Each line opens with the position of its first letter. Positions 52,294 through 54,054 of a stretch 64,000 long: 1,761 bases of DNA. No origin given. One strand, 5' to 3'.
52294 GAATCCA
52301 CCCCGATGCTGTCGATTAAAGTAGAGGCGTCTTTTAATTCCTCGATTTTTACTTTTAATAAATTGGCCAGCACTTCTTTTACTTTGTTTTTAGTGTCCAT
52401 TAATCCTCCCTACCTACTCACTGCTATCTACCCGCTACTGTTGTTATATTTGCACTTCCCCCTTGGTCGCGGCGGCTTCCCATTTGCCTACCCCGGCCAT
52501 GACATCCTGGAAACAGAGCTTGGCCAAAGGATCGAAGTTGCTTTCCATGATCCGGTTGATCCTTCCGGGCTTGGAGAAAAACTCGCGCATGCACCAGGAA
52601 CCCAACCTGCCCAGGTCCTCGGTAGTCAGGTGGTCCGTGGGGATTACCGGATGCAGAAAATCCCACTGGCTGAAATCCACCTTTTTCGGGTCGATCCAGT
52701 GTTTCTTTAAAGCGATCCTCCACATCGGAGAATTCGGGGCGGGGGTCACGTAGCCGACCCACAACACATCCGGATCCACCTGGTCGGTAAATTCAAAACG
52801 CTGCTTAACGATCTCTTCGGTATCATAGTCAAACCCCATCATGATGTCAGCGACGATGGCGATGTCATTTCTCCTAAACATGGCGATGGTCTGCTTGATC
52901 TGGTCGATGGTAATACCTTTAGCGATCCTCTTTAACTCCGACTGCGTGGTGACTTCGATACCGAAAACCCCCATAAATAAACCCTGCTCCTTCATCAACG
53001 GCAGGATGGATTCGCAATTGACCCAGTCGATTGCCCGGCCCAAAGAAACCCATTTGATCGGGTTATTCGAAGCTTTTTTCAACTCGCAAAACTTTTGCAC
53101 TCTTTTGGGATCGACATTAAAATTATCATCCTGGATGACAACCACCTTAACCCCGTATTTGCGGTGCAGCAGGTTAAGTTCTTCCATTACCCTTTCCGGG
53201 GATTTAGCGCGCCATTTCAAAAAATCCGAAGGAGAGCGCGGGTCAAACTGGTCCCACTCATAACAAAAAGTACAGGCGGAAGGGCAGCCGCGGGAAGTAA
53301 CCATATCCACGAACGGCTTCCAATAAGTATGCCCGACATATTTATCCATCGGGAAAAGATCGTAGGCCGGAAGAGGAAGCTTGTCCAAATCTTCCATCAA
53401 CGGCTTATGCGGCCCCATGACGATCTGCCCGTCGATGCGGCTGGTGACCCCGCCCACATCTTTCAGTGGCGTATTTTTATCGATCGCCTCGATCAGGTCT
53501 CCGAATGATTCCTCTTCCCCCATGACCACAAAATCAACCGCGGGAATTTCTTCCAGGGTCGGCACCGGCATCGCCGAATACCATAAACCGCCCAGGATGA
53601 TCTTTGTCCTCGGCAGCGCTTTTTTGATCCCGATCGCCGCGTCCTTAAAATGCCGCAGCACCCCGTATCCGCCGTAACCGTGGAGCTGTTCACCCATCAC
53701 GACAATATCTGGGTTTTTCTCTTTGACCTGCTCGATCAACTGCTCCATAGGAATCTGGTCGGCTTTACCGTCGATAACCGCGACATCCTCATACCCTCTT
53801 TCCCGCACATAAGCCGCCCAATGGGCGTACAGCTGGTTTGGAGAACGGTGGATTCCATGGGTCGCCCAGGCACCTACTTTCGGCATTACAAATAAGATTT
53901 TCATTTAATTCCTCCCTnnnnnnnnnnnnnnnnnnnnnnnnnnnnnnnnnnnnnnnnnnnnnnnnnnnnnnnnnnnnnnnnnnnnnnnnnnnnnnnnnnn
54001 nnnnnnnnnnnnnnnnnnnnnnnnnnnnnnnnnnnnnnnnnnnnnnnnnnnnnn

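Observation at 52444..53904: Class-B (cobalamin) radical SAM enzyme embedded between the CLF and ACP genes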

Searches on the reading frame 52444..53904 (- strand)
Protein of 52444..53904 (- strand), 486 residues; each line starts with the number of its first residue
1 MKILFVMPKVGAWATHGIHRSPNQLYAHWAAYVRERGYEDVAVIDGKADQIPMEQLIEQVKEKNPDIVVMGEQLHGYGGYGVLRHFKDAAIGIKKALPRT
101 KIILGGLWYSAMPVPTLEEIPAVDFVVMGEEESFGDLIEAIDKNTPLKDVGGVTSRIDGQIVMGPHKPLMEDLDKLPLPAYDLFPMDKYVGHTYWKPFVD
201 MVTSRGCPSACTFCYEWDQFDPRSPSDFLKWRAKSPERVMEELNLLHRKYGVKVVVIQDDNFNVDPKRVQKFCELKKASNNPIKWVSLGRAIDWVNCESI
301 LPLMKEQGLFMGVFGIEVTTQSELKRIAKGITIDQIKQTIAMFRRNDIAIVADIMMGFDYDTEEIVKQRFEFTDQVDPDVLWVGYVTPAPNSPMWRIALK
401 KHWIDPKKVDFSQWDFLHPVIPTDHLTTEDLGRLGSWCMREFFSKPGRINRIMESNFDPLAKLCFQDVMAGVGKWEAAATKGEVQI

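Call 6: search_protein_families(library=pfam, proteins=[window:52444-53904:-], max_evalue=0.1)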
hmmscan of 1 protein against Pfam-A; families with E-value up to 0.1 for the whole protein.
window:52444-53904:- (486 aa): 2 families
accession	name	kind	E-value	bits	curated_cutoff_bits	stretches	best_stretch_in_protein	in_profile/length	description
PF04055.27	Radical_SAM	-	1.3e-19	71.5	29.5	1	201-371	1-164/166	Radical SAM superfamily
PF02310.24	B12-binding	-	2.2e-10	40.8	32.1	1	30-133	21-115/121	B12 binding domain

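Call 8: search_protein_families(library=ncbifam, proteins=[window:52444-53904:-], max_evalue=0.01)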
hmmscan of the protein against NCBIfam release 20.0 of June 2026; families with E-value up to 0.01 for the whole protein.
window:52444-53904:- (486 aa): 21 families
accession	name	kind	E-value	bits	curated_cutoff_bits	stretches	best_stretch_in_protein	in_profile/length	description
TIGR02026.1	BchE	equivalog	2.1e-61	208.3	481.35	1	3-431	2-416/497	magnesium-protoporphyrin IX monomethyl ester anaerobic oxidative cyclase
TIGR03471.1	HpnJ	equivalog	3.1e-43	148.3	577.6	1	39-454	45-444/472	hopanoid biosynthesis associated radical SAM protein HpnJ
NF050148.1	rSAM_ApyD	equivalog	5.6e-33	114.2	750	1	90-364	94-354/645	RiPP biosynthesis radical SAM protein ApyD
NF038361.1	rSAM_Sden_1168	equivalog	2.1e-29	102.5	575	1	93-398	164-473/560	Sden_1168 family B12-binding radical SAM P-methyltransferase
TIGR04479.1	bcpD_PhpK_rSAM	subfamily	1.1e-27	96.6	600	1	131-395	181-428/504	PhpK family radical SAM P-methyltransferase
TIGR04367.1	HpnR_B12_rSAM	equivalog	2.8e-24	85.5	650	1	28-424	27-395/490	hopanoid C-3 methylase HpnR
TIGR04385.1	B12_rSAM_cofa1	equivalog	3.4e-24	85.9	450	1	30-376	27-364/438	B12 lower ligand biosynthesis radical SAM protein BzaD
TIGR03975.1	rSAM_ocin_1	subfamily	1.4e-22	80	281.85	1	93-262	151-321/606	RiPP maturation radical SAM C-methyltransferase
NF033070.1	rSAM_AprD4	equivalog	2.5e-20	72.8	500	1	164-434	161-423/456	AprD4 family radical SAM diol-dehydratase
TIGR04072.2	rSAM_ladder_B12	equivalog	7.9e-20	70.9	360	1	41-407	35-381/443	lipid biosynthesis B12-binding/radical SAM protein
NF033712.0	B12_rSAM_KedN5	subfamily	4.8e-19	68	700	1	45-282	45-274/624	KedN5 family methylcobalamin-dependent radical SAM C-methyltransferase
TIGR04014.1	B12_SAM_MJ_0865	equivalog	4e-17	62.1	360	1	99-400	68-360/434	methyl-coenzyme M reductase glutamine C-methyltransferase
TIGR04190.1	B12_SAM_Ta0216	equivalog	4.2e-12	45.4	500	1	93-278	103-297/554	TIGR04190 family B12-binding domain/radical SAM domain protein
TIGR04013.1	B12_SAM_MJ_1487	hypoth_equivalog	1.8e-11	43.5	251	1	95-214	65-167/382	TIGR04013 family B12-binding domain/radical SAM domain-containing protein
TIGR04295.1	B12_rSAM_oligo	hypoth_equivalog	9.5e-11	41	400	1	32-393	34-379/422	TIGR04295 family B12-binding domain-containing radical SAM protein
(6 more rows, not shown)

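Call 9: find_homologous_proteins(query=window:52444-53904:-, max_evalue=1e-10)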
Query window:52444-53904:- (486 aa): 912 proteins with E <= 1e-10 among 6742 candidates; the best 120 are listed.
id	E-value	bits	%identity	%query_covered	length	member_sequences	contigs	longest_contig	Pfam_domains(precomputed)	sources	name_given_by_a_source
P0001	0.0e+0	1097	95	100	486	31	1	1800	PF04055.28,PF02310.25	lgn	-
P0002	0.0e+0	1088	93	100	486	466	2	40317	PF04055.28,PF02310.25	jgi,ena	-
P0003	0.0e+0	1071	92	100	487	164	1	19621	PF04055.28,PF02310.25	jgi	-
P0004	0.0e+0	1060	92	99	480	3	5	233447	PF04055.28,PF02310.25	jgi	-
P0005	0.0e+0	1037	90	100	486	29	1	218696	PF04055.28,PF02310.25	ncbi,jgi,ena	ncbi:MAG: radical SAM protein [Candidatus Omnitrophota bacterium]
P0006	0.0e+0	1029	89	100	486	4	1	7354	PF04055.28,PF02310.25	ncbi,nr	ncbi:MAG: radical SAM protein [Candidatus Omnitrophica bacterium]|nr:radical SAM protein [Candidatus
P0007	0.0e+0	1029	89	100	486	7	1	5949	PF04055.28,PF02310.25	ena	-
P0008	0.0e+0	1022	88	100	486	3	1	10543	PF04055.28,PF02310.25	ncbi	-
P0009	0.0e+0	1015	87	100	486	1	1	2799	PF04055.28,PF02310.25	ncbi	-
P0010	3.8e-294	994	84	100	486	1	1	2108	PF04055.28,PF02310.25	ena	-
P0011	1.7e-293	992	84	100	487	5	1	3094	PF04055.28,PF02310.25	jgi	-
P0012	3.1e-293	991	84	100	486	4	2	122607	PF04055.28,PF02310.25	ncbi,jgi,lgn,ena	-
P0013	3.3e-292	988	84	100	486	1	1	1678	PF04055.28,PF02310.25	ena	-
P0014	1.3e-291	986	84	100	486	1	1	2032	PF04055.28,PF02310.25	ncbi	-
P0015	9.3e-290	980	83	100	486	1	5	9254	PF04055.28,PF02310.25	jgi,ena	-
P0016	9.5e-290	980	84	100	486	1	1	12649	PF04055.28,PF02310.25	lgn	-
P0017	1.1e-288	976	82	100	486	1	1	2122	PF04055.28,PF02310.25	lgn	-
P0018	4.6e-288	974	83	100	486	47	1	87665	PF04055.28,PF02310.25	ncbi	ncbi:MAG: radical SAM protein [Candidatus Omnitrophota bacterium]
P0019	1.3e-287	972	83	100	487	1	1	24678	PF04055.28,PF02310.25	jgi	-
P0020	2.6e-287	972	86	97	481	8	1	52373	PF04055.28,PF02310.25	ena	-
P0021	2.8e-287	971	83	100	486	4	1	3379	PF04055.28,PF02310.25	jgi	-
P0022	2.7e-286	968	83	100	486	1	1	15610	PF04055.28,PF02310.25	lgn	-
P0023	2.5e-285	965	82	100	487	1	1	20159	PF04055.28,PF02310.25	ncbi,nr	ncbi:MAG: B12-binding domain-containing radical SAM protein [Candidatus Omnitrophica bacterium]|nr:B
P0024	2.2e-284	962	82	100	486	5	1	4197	PF04055.28,PF02310.25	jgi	-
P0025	5.1e-284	961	81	100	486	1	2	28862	PF04055.28,PF02310.25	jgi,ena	-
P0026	9.5e-284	960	81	100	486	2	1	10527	PF04055.28,PF02310.25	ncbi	-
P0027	2.3e-282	955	81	100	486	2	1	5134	PF04055.28,PF02310.25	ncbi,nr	ncbi:MAG: radical SAM protein [Candidatus Omnitrophica bacterium]|nr:radical SAM protein [Candidatus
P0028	3.5e-282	955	81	100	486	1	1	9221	PF04055.28,PF02310.25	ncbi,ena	-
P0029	3.9e-281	951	81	100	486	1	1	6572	PF04055.28,PF02310.25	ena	-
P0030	3.2e-280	948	80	100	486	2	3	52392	PF04055.28,PF02310.25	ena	-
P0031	1.6e-279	946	79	100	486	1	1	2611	PF04055.28,PF02310.25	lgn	-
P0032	2.6e-279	945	80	100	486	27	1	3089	PF04055.28,PF02310.25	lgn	-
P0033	6.2e-279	944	81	100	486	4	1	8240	PF04055.28,PF02310.25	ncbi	-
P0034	9.3e-279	943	79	100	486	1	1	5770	PF04055.28,PF02310.25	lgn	-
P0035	1.1e-278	943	79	100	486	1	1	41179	PF04055.28,PF02310.25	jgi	-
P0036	3.5e-278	941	79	100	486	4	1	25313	PF04055.28,PF02310.25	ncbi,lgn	-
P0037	1.7e-276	936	80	100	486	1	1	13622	PF04055.28,PF02310.25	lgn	-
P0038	1.8e-276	936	79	100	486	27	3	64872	PF04055.28,PF02310.25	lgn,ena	-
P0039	8.1e-276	934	79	100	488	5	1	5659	PF04055.28,PF02310.25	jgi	-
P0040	4.4e-275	931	79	100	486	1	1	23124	PF04055.28,PF02310.25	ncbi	-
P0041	5.7e-275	931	78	100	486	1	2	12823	PF04055.28,PF02310.25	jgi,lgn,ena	jgi:radical SAM superfamily enzyme YgiQ (UPF0313 family)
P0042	5.7e-275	931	78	100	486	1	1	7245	PF04055.28,PF02310.25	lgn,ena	-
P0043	5.8e-275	931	78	100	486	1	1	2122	PF04055.28,PF02310.25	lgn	-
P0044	6.1e-275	931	78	100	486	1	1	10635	PF04055.28,PF02310.25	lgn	-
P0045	1.1e-273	927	79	100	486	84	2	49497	PF04055.28,PF02310.25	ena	-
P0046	7.3e-273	924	78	100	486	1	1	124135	PF04055.28,PF02310.25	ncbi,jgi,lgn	jgi:anaerobic magnesium-protoporphyrin IX monomethyl ester cyclase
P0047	1.3e-272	923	77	100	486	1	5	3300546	PF04055.28,PF02310.25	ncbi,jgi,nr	ncbi:MAG: radical SAM protein [Thermodesulfobacteriota bacterium]|jgi:radical SAM superfamily enzyme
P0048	5.4e-272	921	78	100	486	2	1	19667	PF04055.28,PF02310.25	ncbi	ncbi:MAG: radical SAM protein [Pseudomonadota bacterium]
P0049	1.1e-271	920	76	100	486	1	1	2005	PF04055.28,PF02310.25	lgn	-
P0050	2.9e-271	919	83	93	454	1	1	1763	PF04055.28,PF02310.25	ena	-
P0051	5.4e-271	918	77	100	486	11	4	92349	PF04055.28,PF02310.25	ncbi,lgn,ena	ncbi:MAG: radical SAM protein [Candidatus Omnitrophota bacterium]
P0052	7.5e-271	917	77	100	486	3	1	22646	PF04055.28,PF02310.25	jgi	-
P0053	3.4e-270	915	77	100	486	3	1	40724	PF04055.28,PF02310.25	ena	-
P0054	4.3e-270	915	77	100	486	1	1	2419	PF04055.28,PF02310.25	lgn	-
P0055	1.7e-269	913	77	100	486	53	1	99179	PF04055.28,PF02310.25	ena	-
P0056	2.1e-269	912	77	100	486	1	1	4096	PF04055.28,PF02310.25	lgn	-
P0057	9.0e-269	910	75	100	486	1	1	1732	PF04055.28,PF02310.25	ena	-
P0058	1.2e-268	910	76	100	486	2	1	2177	PF04055.28,PF02310.25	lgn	-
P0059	1.5e-268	910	77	100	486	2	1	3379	PF04055.28,PF02310.25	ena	-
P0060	6.1e-268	908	83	93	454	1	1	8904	PF04055.28,PF02310.25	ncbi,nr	ncbi:MAG TPA: radical SAM protein [Candidatus Omnitrophota bacterium]|nr:radical SAM protein [Candid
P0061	1.6e-267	906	76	100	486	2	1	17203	PF04055.28,PF02310.25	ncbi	-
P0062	2.2e-267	906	76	100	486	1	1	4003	PF04055.28,PF02310.25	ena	-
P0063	2.3e-267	906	77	100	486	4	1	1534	PF04055.28,PF02310.25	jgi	-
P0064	3.2e-267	905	77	100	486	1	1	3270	PF04055.28,PF02310.25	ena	-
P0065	6.4e-267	904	76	100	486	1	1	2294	PF04055.28,PF02310.25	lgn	-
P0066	5.0e-266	901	74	100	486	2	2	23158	PF04055.28,PF02310.25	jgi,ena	-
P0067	5.0e-266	901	76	100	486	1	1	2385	PF04055.28,PF02310.25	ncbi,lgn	ncbi:MAG: B12-binding domain-containing radical SAM protein [Candidatus Omnitrophota bacterium]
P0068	5.2e-266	901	75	100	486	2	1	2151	PF04055.28,PF02310.25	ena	-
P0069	8.8e-266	901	75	100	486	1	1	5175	PF04055.28,PF02310.25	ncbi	-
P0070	1.1e-265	900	75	100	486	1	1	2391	PF04055.28,PF02310.25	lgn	-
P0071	3.0e-265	899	74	100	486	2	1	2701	PF04055.28,PF02310.25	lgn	-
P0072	5.2e-265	898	76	100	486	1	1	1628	PF04055.28,PF02310.25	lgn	-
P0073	1.4e-264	897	75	100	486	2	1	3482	PF04055.28,PF02310.25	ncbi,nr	ncbi:MAG: B12-binding domain-containing radical SAM protein [Candidatus Omnitrophica bacterium]|nr:B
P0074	1.6e-264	896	74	100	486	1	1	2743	PF04055.28,PF02310.25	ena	-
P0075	4.4e-264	895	76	100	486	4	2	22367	PF04055.28,PF02310.25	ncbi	-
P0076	4.5e-264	895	76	100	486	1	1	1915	PF04055.28,PF02310.25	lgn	-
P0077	6.8e-264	894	74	100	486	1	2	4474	PF04055.28,PF02310.25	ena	-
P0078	1.3e-263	893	74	100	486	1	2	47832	PF04055.28,PF02310.25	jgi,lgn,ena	-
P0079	2.0e-263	893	74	100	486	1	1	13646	PF04055.28,PF02310.25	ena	-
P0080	2.9e-263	892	74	100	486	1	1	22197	PF04055.28,PF02310.25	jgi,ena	-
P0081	2.9e-263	892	74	100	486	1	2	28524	PF04055.28,PF02310.25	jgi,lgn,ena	-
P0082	3.4e-263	892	74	100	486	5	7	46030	PF04055.28,PF02310.25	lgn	-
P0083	8.0e-263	891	74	100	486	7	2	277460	PF04055.28,PF02310.25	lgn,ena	-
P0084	8.3e-263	891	73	100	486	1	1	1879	PF04055.28,PF02310.25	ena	-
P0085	6.9e-262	888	74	100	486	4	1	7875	PF04055.28,PF02310.25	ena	-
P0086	3.4e-261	885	74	100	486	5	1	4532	PF04055.28,PF02310.25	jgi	-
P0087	4.8e-261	885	74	100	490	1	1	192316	PF04055.28,PF02310.25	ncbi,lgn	-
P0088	6.0e-261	885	73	100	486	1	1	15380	PF04055.28,PF02310.25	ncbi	-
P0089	6.0e-261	885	75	100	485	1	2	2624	PF04055.28,PF02310.25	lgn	-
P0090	6.0e-261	885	75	99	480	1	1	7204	PF04055.28,PF02310.25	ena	-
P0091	1.6e-260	883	74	100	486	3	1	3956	PF04055.28,PF02310.25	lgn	-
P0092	3.9e-260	882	75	100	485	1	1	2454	PF04055.28,PF02310.25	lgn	-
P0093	4.1e-260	882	73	100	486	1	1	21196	PF04055.28,PF02310.25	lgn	-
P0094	8.0e-260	881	74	100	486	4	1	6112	PF04055.28,PF02310.25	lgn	-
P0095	1.1e-259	880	75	100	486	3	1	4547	PF04055.28,PF02310.25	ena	-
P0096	1.2e-259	880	74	100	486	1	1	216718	PF04055.28,PF02310.25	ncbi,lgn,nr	ncbi:MAG: radical SAM protein [Candidatus Omnitrophica bacterium]|nr:radical SAM protein [Candidatus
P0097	2.3e-259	879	74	100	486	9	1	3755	PF04055.28,PF02310.25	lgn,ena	-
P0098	1.0e-258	877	72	100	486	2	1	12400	PF04055.28,PF02310.25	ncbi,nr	ncbi:MAG: B12-binding domain-containing radical SAM protein [Candidatus Omnitrophica bacterium]|nr:B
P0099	1.0e-258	877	73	100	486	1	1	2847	PF04055.28,PF02310.25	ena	-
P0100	1.3e-258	877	75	100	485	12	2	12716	PF04055.28,PF02310.25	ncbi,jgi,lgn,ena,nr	ncbi:MAG: B12-binding domain-containing radical SAM protein [Candidatus Omnitrophica bacterium]|nr:B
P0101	8.8e-258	874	72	100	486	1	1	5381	PF04055.28,PF02310.25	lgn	-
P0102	1.8e-257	873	73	100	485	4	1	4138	PF04055.28,PF02310.25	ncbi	-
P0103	1.8e-257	873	75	100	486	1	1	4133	PF04055.28,PF02310.25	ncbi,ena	-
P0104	3.0e-257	872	72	100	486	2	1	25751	PF04055.28,PF02310.25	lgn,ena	-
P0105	7.2e-257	871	72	100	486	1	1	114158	PF04055.28,PF02310.25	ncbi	ncbi:MAG: radical SAM protein [Candidatus Omnitrophota bacterium]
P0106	8.1e-257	871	73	100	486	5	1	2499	PF04055.28,PF02310.25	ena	-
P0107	2.0e-256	870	73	100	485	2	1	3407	PF04055.28,PF02310.25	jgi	jgi:anaerobic magnesium-protoporphyrin IX monomethyl ester cyclase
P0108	2.0e-256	870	72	100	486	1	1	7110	PF04055.28,PF02310.25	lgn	-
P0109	2.8e-256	869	73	100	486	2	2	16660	PF04055.28,PF02310.25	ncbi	-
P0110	1.1e-255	867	72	100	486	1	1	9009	PF04055.28,PF02310.25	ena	-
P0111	1.8e-255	866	74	100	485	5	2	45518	PF04055.28,PF02310.25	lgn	-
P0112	2.2e-255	866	72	100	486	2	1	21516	PF04055.28,PF02310.25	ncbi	-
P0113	2.4e-255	866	72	100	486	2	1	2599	PF04055.28,PF02310.25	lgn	-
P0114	3.5e-255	866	75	100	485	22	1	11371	PF04055.28,PF02310.25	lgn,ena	-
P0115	5.0e-255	865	73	100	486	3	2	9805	PF04055.28,PF02310.25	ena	-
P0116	7.6e-255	864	74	100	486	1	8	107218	PF04055.28,PF02310.25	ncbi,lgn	-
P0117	1.4e-254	864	73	100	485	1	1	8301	PF04055.28,PF02310.25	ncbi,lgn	-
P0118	2.5e-254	863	73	100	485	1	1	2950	PF04055.28,PF02310.25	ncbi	-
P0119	2.7e-254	863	72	100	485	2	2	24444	PF04055.28,PF02310.25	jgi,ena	-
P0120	4.6e-254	862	74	100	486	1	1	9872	PF04055.28,PF02310.25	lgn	-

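Call 14: find_encoding_contigs(protein=P0047, flank=10000, max_places=3)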
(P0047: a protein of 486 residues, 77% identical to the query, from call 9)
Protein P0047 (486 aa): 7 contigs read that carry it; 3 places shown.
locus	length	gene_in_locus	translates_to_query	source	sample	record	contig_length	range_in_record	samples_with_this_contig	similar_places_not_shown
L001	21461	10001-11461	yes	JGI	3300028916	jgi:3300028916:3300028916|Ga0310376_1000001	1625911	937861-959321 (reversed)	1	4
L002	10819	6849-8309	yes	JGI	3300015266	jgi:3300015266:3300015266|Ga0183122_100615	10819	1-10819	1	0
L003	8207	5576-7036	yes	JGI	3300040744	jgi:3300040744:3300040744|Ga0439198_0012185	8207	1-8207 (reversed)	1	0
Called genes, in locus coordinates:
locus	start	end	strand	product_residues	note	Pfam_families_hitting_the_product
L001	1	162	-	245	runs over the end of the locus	-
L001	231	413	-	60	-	-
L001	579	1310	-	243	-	PF20247:DUF6602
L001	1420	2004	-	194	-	PF02525:Flavodoxin_2, PF03358:FMN_red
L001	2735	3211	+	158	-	PF22381:Staph_reg_Sar_Rot (weak), PF01047:MarR, PF12802:MarR_2, PF13463:HTH_27 (weak), PF13601:HTH_34 (weak)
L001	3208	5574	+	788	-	PF03176:MMPL, PF02460:Patched (weak), PF12349:Sterol-sensing, PF03176:MMPL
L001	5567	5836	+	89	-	-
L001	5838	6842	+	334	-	PF02558:ApbA, PF08546:ApbA_C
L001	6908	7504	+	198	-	-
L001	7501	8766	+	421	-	PF00109:ketoacyl-synt, PF02801:Ketoacyl-synt_C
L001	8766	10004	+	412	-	PF00109:ketoacyl-synt, PF02801:Ketoacyl-synt_C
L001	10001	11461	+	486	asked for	PF02310:B12-binding, PF04055:Radical_SAM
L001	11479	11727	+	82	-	PF00550:PP-binding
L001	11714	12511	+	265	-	PF04199:Cyclase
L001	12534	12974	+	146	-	PF10604:Polyketide_cyc2 (weak)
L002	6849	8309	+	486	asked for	PF02310:B12-binding, PF04055:Radical_SAM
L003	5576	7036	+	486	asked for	PF02310:B12-binding, PF04055:Radical_SAM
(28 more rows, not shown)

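Call 19: search_protein_representatives(protein=window:52444-53904:-)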
Query: 486 residues. Proteins with E-value up to 0.001 (for the whole library): 37651; up to 1e-10: 20235; up to 1e-30: 1658. The best 150 are listed.
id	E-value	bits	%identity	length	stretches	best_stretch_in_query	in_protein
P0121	7.9e-151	519.6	46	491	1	2-478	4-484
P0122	1.6e-133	462.5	44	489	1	1-483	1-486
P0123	1.2e-110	387.1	38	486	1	1-482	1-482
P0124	3.2e-97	342.7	38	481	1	1-482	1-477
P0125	7.1e-95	335.0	93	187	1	1-160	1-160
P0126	8.2e-91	321.6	54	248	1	1-246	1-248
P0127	2.4e-70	254.1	35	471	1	1-463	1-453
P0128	7.4e-70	252.4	28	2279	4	93-414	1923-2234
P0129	1.8e-63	231.4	27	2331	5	75-374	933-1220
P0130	8.4e-61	222.6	29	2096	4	94-374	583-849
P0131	4.4e-60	220.2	33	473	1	1-456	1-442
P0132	1.0e-57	212.4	29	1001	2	120-454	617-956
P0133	1.4e-56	208.6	32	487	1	12-451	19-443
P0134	6.8e-56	206.4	32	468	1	4-448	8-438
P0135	1.8e-52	195.1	32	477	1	23-453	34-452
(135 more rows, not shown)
